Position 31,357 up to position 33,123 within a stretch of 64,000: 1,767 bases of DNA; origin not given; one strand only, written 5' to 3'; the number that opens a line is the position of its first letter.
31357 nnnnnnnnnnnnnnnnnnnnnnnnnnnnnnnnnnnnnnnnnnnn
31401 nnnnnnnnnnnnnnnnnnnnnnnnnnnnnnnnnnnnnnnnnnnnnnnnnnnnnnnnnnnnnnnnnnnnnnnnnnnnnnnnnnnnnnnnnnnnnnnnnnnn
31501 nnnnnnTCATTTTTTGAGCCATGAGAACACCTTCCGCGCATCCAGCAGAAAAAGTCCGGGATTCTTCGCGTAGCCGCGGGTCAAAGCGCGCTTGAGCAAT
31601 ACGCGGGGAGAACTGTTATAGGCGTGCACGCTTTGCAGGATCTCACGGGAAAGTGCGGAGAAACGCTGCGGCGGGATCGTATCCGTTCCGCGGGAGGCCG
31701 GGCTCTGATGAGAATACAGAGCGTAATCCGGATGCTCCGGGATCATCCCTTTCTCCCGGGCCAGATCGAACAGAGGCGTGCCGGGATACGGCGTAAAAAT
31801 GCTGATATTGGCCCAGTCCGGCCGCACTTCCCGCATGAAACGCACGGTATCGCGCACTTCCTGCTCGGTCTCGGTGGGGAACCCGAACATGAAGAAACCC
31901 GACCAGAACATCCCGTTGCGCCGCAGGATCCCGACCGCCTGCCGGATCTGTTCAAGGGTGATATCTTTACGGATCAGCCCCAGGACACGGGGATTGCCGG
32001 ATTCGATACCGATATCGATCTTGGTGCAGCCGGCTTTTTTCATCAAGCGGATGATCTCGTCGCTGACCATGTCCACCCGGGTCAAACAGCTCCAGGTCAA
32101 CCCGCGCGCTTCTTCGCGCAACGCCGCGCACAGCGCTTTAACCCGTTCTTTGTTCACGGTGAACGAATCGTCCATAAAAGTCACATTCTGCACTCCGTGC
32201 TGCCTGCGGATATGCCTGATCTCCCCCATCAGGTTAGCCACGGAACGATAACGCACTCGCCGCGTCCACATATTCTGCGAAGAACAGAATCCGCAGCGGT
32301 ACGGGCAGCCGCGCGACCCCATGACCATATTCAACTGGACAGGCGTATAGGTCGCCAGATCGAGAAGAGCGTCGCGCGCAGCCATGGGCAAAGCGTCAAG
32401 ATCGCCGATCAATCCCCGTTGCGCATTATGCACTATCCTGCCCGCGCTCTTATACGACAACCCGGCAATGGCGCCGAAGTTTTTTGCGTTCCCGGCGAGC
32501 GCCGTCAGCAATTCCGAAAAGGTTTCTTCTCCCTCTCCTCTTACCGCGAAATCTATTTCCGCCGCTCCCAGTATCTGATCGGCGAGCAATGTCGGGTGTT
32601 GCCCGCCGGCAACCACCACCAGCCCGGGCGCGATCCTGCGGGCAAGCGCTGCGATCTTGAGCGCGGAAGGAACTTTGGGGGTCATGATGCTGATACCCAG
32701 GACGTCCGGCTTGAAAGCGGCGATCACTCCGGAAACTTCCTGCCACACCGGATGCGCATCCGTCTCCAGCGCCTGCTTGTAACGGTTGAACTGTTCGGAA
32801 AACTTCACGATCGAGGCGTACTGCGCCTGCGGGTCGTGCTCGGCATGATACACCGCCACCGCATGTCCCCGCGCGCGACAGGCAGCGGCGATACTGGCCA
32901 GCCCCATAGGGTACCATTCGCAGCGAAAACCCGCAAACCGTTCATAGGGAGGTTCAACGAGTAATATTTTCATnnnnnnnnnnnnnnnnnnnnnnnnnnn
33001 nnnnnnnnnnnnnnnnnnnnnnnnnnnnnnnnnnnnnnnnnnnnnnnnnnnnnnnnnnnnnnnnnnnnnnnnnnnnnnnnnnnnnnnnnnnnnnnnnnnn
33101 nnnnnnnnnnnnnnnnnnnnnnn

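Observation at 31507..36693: Decoration module: B12-binding radical SAM enzyme coupled by ATGA overlap to a genuine AsnB amidotransferase, followed by two SAM-methyltransferase-like genes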

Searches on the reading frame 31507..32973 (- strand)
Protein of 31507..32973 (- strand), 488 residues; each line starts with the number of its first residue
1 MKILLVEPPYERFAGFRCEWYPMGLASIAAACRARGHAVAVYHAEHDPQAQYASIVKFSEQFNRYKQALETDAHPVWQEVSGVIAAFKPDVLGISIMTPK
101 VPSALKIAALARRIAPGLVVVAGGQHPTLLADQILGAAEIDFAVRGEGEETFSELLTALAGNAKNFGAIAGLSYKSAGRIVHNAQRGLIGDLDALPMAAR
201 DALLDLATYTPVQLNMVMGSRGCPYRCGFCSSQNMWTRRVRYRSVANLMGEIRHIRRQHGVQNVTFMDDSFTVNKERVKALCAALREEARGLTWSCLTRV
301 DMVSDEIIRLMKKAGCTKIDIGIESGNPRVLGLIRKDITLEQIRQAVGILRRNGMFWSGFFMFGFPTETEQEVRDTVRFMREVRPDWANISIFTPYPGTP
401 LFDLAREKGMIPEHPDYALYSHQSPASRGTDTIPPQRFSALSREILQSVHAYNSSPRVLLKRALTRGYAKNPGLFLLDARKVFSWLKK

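Call 3: search_protein_families(library=pfam, proteins=[window:31507-32973:-], max_evalue=0.01)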
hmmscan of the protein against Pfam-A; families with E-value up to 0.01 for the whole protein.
window:31507-32973:- (488 aa): 2 families
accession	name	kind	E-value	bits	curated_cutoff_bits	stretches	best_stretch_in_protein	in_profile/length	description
PF04055.27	Radical_SAM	-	5e-28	98.8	29.5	1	220-379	4-165/166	Radical SAM superfamily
PF02310.24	B12-binding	-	5.3e-24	84.8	32.1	1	19-156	11-121/121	B12 binding domain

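Call 6: search_protein_families(library=ncbifam, proteins=[window:31507-32973:-], max_evalue=0.01)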
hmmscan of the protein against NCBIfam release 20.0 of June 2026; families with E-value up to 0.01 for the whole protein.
window:31507-32973:- (488 aa): 39 families (the best 25 are shown)
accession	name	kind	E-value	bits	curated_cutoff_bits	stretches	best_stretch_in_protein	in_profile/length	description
TIGR02026.1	BchE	equivalog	5.9e-66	223.3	481.35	1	79-427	54-406/497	magnesium-protoporphyrin IX monomethyl ester anaerobic oxidative cyclase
NF050148.1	rSAM_ApyD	equivalog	1.2e-57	195.7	750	1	23-403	26-391/645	RiPP biosynthesis radical SAM protein ApyD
TIGR03471.1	HpnJ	equivalog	4.9e-55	187.2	577.6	1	90-414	70-396/472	hopanoid biosynthesis associated radical SAM protein HpnJ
TIGR04479.1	bcpD_PhpK_rSAM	subfamily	2.9e-44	151.3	600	1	142-403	174-429/504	PhpK family radical SAM P-methyltransferase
NF033070.1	rSAM_AprD4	equivalog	4.6e-40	137.9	500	1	186-416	164-401/456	AprD4 family radical SAM diol-dehydratase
NF038361.1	rSAM_Sden_1168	equivalog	1.3e-38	132.9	575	1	2-413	64-481/560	Sden_1168 family B12-binding radical SAM P-methyltransferase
TIGR04013.1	B12_SAM_MJ_1487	hypoth_equivalog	1.9e-38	132.3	251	1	74-405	29-357/382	TIGR04013 family B12-binding domain/radical SAM domain-containing protein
TIGR04072.2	rSAM_ladder_B12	equivalog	2.2e-37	128.7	360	1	21-414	17-381/443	lipid biosynthesis B12-binding/radical SAM protein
TIGR04014.1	B12_SAM_MJ_0865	equivalog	5e-36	124.4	360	1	117-407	69-360/434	methyl-coenzyme M reductase glutamine C-methyltransferase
TIGR04385.1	B12_rSAM_cofa1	equivalog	6.6e-32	111.3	450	1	77-383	50-364/438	B12 lower ligand biosynthesis radical SAM protein BzaD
TIGR04367.1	HpnR_B12_rSAM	equivalog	1.4e-30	106.3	650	1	82-423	54-388/490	hopanoid C-3 methylase HpnR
TIGR03975.1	rSAM_ocin_1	subfamily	5.1e-27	94.6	281.85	1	73-383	113-430/606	RiPP maturation radical SAM C-methyltransferase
NF033712.0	B12_rSAM_KedN5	subfamily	8.7e-26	90.3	700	1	83-371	57-358/624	KedN5 family methylcobalamin-dependent radical SAM C-methyltransferase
NF040542.1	rSAM_RCCLKC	equivalog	1e-24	87.5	450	1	87-375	47-342/423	arsinothricin biosynthesis radical SAM protein ArsL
TIGR04295.1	B12_rSAM_oligo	hypoth_equivalog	6.1e-21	74.6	400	1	117-402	101-381/422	TIGR04295 family B12-binding domain-containing radical SAM protein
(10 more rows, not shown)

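Call 7: find_encoding_contigs(protein=window:31507-32973:-, flank=10000, max_places=6)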
Protein window:31507-32973:- (488 aa): 8 contigs read that carry it; 4 places shown.
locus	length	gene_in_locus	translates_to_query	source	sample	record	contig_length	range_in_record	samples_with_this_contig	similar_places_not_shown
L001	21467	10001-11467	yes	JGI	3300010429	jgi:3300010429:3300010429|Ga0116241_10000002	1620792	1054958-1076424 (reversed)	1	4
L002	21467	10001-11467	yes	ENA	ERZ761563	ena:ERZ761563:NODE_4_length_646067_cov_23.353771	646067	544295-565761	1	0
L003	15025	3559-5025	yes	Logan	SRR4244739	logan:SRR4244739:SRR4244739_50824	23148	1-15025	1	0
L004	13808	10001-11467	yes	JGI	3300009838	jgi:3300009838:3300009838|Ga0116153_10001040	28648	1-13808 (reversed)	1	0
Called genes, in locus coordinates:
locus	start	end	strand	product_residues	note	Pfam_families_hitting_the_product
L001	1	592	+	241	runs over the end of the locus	PF00535:Glycos_transf_2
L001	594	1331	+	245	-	PF00535:Glycos_transf_2, PF13641:Glyco_tranf_2_3 (weak)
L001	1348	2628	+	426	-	PF08421:Methyltransf_13, PF13489:Methyltransf_23, PF08241:Methyltransf_11, PF08242:Methyltransf_12, PF13649:Methyltransf_25, PF13847:Methyltransf_31 (faint), PF08484:Methyltransf_14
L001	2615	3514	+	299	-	PF01370:Epimerase, PF04321:RmlD_sub_bind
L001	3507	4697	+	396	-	PF02350:Epimerase_2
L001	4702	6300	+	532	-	PF09852:DUF2079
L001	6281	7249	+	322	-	PF13489:Methyltransf_23, PF08241:Methyltransf_11, PF08242:Methyltransf_12, PF13649:Methyltransf_25, PF13847:Methyltransf_31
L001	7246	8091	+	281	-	-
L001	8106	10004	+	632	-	PF13522:GATase_6, PF13537:GATase_7, PF00733:Asn_synthase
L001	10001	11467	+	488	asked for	PF02310:B12-binding, PF04055:Radical_SAM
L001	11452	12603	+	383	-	PF13439:Glyco_transf_4, PF00534:Glycos_transf_1, PF13692:Glyco_trans_1_4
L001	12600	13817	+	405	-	PF13439:Glyco_transf_4, PF13579:Glyco_trans_4_4, PF00534:Glycos_transf_1, PF13692:Glyco_trans_1_4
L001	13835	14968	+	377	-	PF01266:DAO, PF13450:NAD_binding_8 (weak)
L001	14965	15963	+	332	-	PF01073:3Beta_HSD, PF01370:Epimerase, PF02719:Polysacc_synt_2 (weak), PF04321:RmlD_sub_bind, PF05368:NmrA, PF13460:NAD_binding_10, PF16363:GDP_Man_Dehyd, PF07993:NAD_binding_4, +1 more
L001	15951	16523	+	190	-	PF02397:Bac_transf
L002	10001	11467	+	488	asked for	PF02310:B12-binding, PF04055:Radical_SAM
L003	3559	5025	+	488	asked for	PF02310:B12-binding, PF04055:Radical_SAM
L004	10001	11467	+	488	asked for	PF02310:B12-binding, PF04055:Radical_SAM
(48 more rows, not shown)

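Call 8: find_homologous_proteins(query=window:31507-32973:-)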
Query window:31507-32973:- (488 aa): 3608 proteins with E <= 0.001 among 8000 candidates; the best 120 are listed.
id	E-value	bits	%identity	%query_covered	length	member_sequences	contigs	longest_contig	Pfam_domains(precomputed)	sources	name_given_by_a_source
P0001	2.3e-252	856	100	77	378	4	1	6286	PF04055.28,PF02310.25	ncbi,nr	ncbi:MAG TPA: radical SAM protein, partial [Candidatus Omnitrophota bacterium]|nr:radical SAM protei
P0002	2.1e-214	731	62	100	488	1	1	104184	PF04055.28,PF02310.25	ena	-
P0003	6.0e-212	723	64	100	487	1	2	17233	PF04055.28,PF02310.25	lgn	-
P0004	7.4e-207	706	61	100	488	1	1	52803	PF04055.28,PF02310.25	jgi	jgi:radical SAM superfamily enzyme YgiQ (UPF0313 family)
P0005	4.6e-205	700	61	100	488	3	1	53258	PF04055.28,PF02310.25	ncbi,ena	-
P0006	8.7e-205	699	60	100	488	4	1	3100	PF04055.28,PF02310.25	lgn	-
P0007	2.6e-204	697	63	100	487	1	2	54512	PF04055.28,PF02310.25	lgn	-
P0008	1.0e-203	695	60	100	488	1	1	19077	PF04055.28,PF02310.25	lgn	-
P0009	1.1e-203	695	61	100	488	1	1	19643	PF04055.28,PF02310.25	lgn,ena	-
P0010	5.6e-203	693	58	100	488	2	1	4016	PF04055.28,PF02310.25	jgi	-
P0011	3.7e-202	690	58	100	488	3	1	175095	PF04055.28,PF02310.25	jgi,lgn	-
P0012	1.4e-201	688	59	100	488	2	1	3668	PF04055.28,PF02310.25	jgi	-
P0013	2.6e-201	688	60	100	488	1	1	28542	PF04055.28,PF02310.25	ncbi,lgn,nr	ncbi:MAG: radical SAM protein [Sedimentisphaerales bacterium]|nr:radical SAM protein [Sedimentisphae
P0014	4.5e-201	687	60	100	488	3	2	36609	PF04055.28,PF02310.25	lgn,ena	-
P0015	8.3e-201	686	60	100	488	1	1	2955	PF04055.28,PF02310.25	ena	-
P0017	6.4e-198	676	59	100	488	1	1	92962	PF04055.28,PF02310.25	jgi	jgi:anaerobic magnesium-protoporphyrin IX monomethyl ester cyclase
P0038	1.7e-185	635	55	100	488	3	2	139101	PF04055.28,PF02310.25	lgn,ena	-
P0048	6.3e-158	544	48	100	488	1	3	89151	PF04055.28,PF02310.25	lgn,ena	-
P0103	5.9e-136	472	42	99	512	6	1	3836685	PF04055.28,PF02310.25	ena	-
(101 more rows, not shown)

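Call 11: find_related_loci(query=A1, collection=genome_contigs, flank=10000)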
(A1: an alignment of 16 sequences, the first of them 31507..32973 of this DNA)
Query A1 (488 aa) in genome_contigs; peptide patterns used: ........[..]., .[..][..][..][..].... (x = any residue, [..] = any of these).
600 stretches matched a pattern (row limit reached: there are more); 596 encode a relative of the query (tblastn E <= 1e-3); the best 80 are kept; 80 distinct loci.
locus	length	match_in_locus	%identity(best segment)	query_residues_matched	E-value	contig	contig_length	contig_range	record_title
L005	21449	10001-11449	37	1-476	4e-114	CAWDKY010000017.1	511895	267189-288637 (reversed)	MAG: uncultured delta proteobacterium isolate MFD04492.bin.2.115 genome assembly, contig: contig_2604, whole genome shot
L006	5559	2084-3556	36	1-485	2e-110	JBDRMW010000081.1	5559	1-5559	MAG: bacterium isolate MEGAHIT-group-1.85 k141_12700939, whole genome shotgun sequence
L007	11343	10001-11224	38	1-411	5e-103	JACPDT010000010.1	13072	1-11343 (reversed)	MAG: Armatimonadetes bacterium isolate NC_groundwater_316_Ag_B-0.1um_55_8 GD18-4_B1_scaffold_125985, whole genome shotgu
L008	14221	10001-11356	37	1-453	1e-102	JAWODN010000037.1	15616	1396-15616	MAG: Candidatus Aminicenantes bacterium isolate BLK5-2.bin.174 k191_1024866, whole genome shotgun sequence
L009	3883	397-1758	37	3-453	1e-100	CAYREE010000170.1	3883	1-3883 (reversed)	MAG TPA_asm: uncultured archaeon isolate SRP077602_co7_59 genome assembly, contig: NODE_86006_length_3883_cov_3.241641,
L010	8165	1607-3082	36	1-486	3e-97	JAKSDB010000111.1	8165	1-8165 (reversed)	MAG: Chlorobiales bacterium isolate MAG.374 k141_7127290, whole genome shotgun sequence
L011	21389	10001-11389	36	2-457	5e-96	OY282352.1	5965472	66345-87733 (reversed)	MAG: uncultured Latescibacteria bacterium genome assembly, chromosome: 1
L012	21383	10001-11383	35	3-464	8e-91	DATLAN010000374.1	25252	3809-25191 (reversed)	MAG TPA_asm: Thermoguttaceae bacterium isolate SMAG_U14272 k141_1742461, whole genome shotgun sequence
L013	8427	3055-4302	31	1-407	8e-76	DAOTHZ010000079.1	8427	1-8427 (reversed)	MAG TPA_asm: Syntrophomonas sp. isolate AMR_MDS_3038 NODE_10134_length_8427_cov_7.234711, whole genome shotgun sequence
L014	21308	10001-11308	31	1-467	2e-74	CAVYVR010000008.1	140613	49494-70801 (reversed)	MAG: uncultured Methanobacteriaceae archaeon isolate MFD01476.bin.2.82 genome assembly, contig: contig_61517, whole geno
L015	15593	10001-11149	34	2-409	4e-73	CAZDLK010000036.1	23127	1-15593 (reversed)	MAG TPA_asm: uncultured Candidatus Bathyarchaeia archaeon isolate binchicken_co27_437 genome assembly, contig: NODE_3908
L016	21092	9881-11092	36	1-420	4e-72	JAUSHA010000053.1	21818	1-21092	MAG: bacterium isolate E14_metabat.bin.161 E14_k141_1806972, whole genome shotgun sequence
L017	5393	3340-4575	34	1-429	4e-72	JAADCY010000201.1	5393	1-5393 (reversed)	MAG: Thermoproteota archaeon isolate L_MaxBin.049 contig-127_20686, whole genome shotgun sequence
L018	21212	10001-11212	31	1-431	4e-71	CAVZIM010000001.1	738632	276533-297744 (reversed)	MAG: uncultured Methanobacteriaceae archaeon isolate MFD01716.bin.1.165 genome assembly, contig: contig_21545, whole gen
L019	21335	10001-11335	32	1-470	1e-70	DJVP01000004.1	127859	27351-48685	MAG TPA_asm: Candidatus Omnitrophica bacterium UBA6253 UBA6253_contig_37487, whole genome shotgun sequence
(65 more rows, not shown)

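Call 12: find_encoding_contigs(protein=P0002, flank=8000, max_places=1)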
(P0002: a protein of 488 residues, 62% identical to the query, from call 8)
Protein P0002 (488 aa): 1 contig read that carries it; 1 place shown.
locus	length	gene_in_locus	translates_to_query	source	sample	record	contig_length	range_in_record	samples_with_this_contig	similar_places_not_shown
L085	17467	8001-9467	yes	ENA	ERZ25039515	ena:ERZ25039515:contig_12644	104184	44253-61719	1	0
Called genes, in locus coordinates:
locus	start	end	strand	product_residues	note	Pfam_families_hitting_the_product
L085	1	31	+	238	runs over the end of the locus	PF00535:Glycos_transf_2, PF13641:Glyco_tranf_2_3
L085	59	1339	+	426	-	PF08421:Methyltransf_13, PF13489:Methyltransf_23, PF08241:Methyltransf_11, PF08242:Methyltransf_12, PF13649:Methyltransf_25, PF08484:Methyltransf_14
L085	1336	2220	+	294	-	PF01370:Epimerase (weak), PF04321:RmlD_sub_bind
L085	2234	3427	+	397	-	PF02350:Epimerase_2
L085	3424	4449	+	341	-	PF03706:LPG_synthase_TM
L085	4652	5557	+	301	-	PF01522:Polysacc_deac_1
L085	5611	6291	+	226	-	PF02353:CMAS (weak), PF13489:Methyltransf_23, PF07021:MetW, PF13847:Methyltransf_31, PF08241:Methyltransf_11, PF08242:Methyltransf_12, PF13649:Methyltransf_25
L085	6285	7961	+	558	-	PF09852:DUF2079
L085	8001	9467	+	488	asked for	PF02310:B12-binding, PF04055:Radical_SAM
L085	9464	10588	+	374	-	PF13439:Glyco_transf_4, PF00534:Glycos_transf_1, PF13692:Glyco_trans_1_4, PF13524:Glyco_trans_1_2 (weak)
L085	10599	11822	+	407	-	PF13439:Glyco_transf_4, PF13579:Glyco_trans_4_4, PF00534:Glycos_transf_1, PF13692:Glyco_trans_1_4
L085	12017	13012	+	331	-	PF01073:3Beta_HSD, PF01370:Epimerase, PF02719:Polysacc_synt_2, PF04321:RmlD_sub_bind, PF05368:NmrA, PF13460:NAD_binding_10, PF16363:GDP_Man_Dehyd, PF07993:NAD_binding_4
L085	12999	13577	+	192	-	PF02397:Bac_transf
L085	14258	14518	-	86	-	-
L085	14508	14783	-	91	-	PF04014:MazE_antitoxin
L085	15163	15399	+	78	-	PF04255:DUF433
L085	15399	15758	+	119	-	PF18480:DUF5615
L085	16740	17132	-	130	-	PF01850:PIN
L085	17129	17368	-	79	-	PF08681:TacA1 (weak)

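Call 13: find_encoding_contigs(protein=P0011, flank=8000, max_places=1)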
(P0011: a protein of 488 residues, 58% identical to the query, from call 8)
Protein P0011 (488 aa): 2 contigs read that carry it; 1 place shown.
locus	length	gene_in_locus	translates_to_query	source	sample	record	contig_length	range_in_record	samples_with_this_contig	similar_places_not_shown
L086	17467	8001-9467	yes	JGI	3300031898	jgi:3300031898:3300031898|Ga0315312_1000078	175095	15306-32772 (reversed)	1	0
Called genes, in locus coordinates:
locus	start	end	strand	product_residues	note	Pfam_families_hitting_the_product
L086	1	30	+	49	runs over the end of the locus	-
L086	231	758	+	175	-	-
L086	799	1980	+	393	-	PF02350:Epimerase_2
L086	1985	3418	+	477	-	PF02310:B12-binding, PF04055:Radical_SAM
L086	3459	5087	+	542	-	PF09852:DUF2079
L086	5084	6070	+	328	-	PF13489:Methyltransf_23, PF13847:Methyltransf_31, PF08241:Methyltransf_11, PF08242:Methyltransf_12, PF13649:Methyltransf_25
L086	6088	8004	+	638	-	PF12481:DUF3700 (weak), PF13522:GATase_6, PF13537:GATase_7, PF00733:Asn_synthase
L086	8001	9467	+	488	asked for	PF02310:B12-binding, PF04055:Radical_SAM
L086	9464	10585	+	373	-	PF13439:Glyco_transf_4, PF00534:Glycos_transf_1, PF13692:Glyco_trans_1_4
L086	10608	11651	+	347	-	-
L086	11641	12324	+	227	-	-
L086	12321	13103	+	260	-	PF00551:Formyl_trans_N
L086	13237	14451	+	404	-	PF13439:Glyco_transf_4, PF13579:Glyco_trans_4_4, PF00534:Glycos_transf_1, PF13692:Glyco_trans_1_4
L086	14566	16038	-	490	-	PF00571:CBS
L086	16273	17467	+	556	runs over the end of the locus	PF16586:DUF5060, PF13204:Apiosidase (weak)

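Call 14: find_encoding_contigs(protein=P0048, flank=8000, max_places=1)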
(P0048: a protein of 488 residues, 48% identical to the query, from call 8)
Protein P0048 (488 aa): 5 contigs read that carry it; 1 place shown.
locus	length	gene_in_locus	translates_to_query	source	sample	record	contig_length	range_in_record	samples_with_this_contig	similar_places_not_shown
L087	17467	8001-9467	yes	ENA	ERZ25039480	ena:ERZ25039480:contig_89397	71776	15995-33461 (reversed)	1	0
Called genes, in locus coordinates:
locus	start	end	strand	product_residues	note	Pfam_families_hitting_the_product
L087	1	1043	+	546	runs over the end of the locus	PF09852:DUF2079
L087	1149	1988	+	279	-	PF13641:Glyco_tranf_2_3 (weak), PF00535:Glycos_transf_2, PF10111:Glyco_tranf_2_2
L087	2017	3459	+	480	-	-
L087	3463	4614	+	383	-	PF13439:Glyco_transf_4, PF20706:GT4-conflict (weak), PF00534:Glycos_transf_1, PF13692:Glyco_trans_1_4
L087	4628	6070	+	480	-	PF02310:B12-binding, PF04055:Radical_SAM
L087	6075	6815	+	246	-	PF00535:Glycos_transf_2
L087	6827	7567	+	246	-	PF01209:Ubie_methyltran, PF13489:Methyltransf_23 (weak), PF13847:Methyltransf_31, PF08241:Methyltransf_11, PF08242:Methyltransf_12, PF13649:Methyltransf_25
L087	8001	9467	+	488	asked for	PF02310:B12-binding, PF04055:Radical_SAM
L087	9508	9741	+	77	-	-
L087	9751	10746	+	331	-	PF01073:3Beta_HSD, PF01370:Epimerase, PF04321:RmlD_sub_bind, PF16363:GDP_Man_Dehyd, PF07993:NAD_binding_4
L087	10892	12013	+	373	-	PF02350:Epimerase_2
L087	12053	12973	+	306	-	PF01073:3Beta_HSD, PF01370:Epimerase, PF02719:Polysacc_synt_2 (faint), PF04321:RmlD_sub_bind, PF16363:GDP_Man_Dehyd, PF07993:NAD_binding_4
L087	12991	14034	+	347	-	PF01370:Epimerase, PF02719:Polysacc_synt_2, PF16363:GDP_Man_Dehyd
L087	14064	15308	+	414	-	PF13439:Glyco_transf_4 (weak), PF13579:Glyco_trans_4_4, PF00534:Glycos_transf_1, PF13692:Glyco_trans_1_4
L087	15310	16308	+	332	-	PF01073:3Beta_HSD, PF01370:Epimerase, PF02719:Polysacc_synt_2, PF04321:RmlD_sub_bind, PF05368:NmrA, PF13460:NAD_binding_10, PF16363:GDP_Man_Dehyd, PF07993:NAD_binding_4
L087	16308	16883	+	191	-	PF02397:Bac_transf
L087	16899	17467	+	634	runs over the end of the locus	PF13727:CoA_binding_3, PF01073:3Beta_HSD (weak), PF01370:Epimerase, PF02719:Polysacc_synt_2, PF04321:RmlD_sub_bind, PF16363:GDP_Man_Dehyd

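Call 15: find_encoding_contigs(protein=P0103, flank=8000, max_places=1)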
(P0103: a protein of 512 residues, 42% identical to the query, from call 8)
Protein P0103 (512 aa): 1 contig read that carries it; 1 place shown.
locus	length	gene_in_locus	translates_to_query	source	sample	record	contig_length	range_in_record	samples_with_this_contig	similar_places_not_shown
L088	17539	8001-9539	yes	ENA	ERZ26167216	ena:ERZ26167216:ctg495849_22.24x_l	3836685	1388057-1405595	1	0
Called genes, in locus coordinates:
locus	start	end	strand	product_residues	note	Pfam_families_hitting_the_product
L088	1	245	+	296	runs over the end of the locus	PF02522:Antibiotic_NAT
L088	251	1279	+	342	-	PF02615:Ldh_2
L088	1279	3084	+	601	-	PF00664:ABC_membrane, PF00005:ABC_tran, PF02463:SMC_N (weak)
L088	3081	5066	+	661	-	-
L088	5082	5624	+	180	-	PF00132:Hexapep, PF14602:Hexapep_2 (weak)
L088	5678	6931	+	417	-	PF13439:Glyco_transf_4, PF13579:Glyco_trans_4_4, PF20706:GT4-conflict, PF00534:Glycos_transf_1, PF13692:Glyco_trans_1_4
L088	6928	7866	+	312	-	PF01073:3Beta_HSD, PF01370:Epimerase, PF04321:RmlD_sub_bind, PF07993:NAD_binding_4 (faint), PF13460:NAD_binding_10, PF16363:GDP_Man_Dehyd, PF02719:Polysacc_synt_2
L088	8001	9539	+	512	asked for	PF02310:B12-binding, PF04055:Radical_SAM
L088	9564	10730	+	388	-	PF13477:Glyco_trans_4_2, PF13439:Glyco_transf_4 (weak), PF13579:Glyco_trans_4_4, PF00534:Glycos_transf_1, PF13692:Glyco_trans_1_4, PF13524:Glyco_trans_1_2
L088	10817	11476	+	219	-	PF02348:CTP_transf_3, PF12804:NTP_transf_3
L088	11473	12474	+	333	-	PF01408:GFO_IDH_MocA, PF02894:GFO_IDH_MocA_C, PF22725:GFO_IDH_MocA_C3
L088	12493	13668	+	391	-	PF00155:Aminotran_1_2, PF01041:DegT_DnrJ_EryC1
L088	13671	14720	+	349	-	PF01073:3Beta_HSD, PF01370:Epimerase, PF02719:Polysacc_synt_2, PF04321:RmlD_sub_bind, PF16363:GDP_Man_Dehyd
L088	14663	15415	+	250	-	PF08445:FR47 (faint), PF00583:Acetyltransf_1, PF13673:Acetyltransf_10 (weak), PF13508:Acetyltransf_7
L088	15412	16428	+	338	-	PF03102:NeuB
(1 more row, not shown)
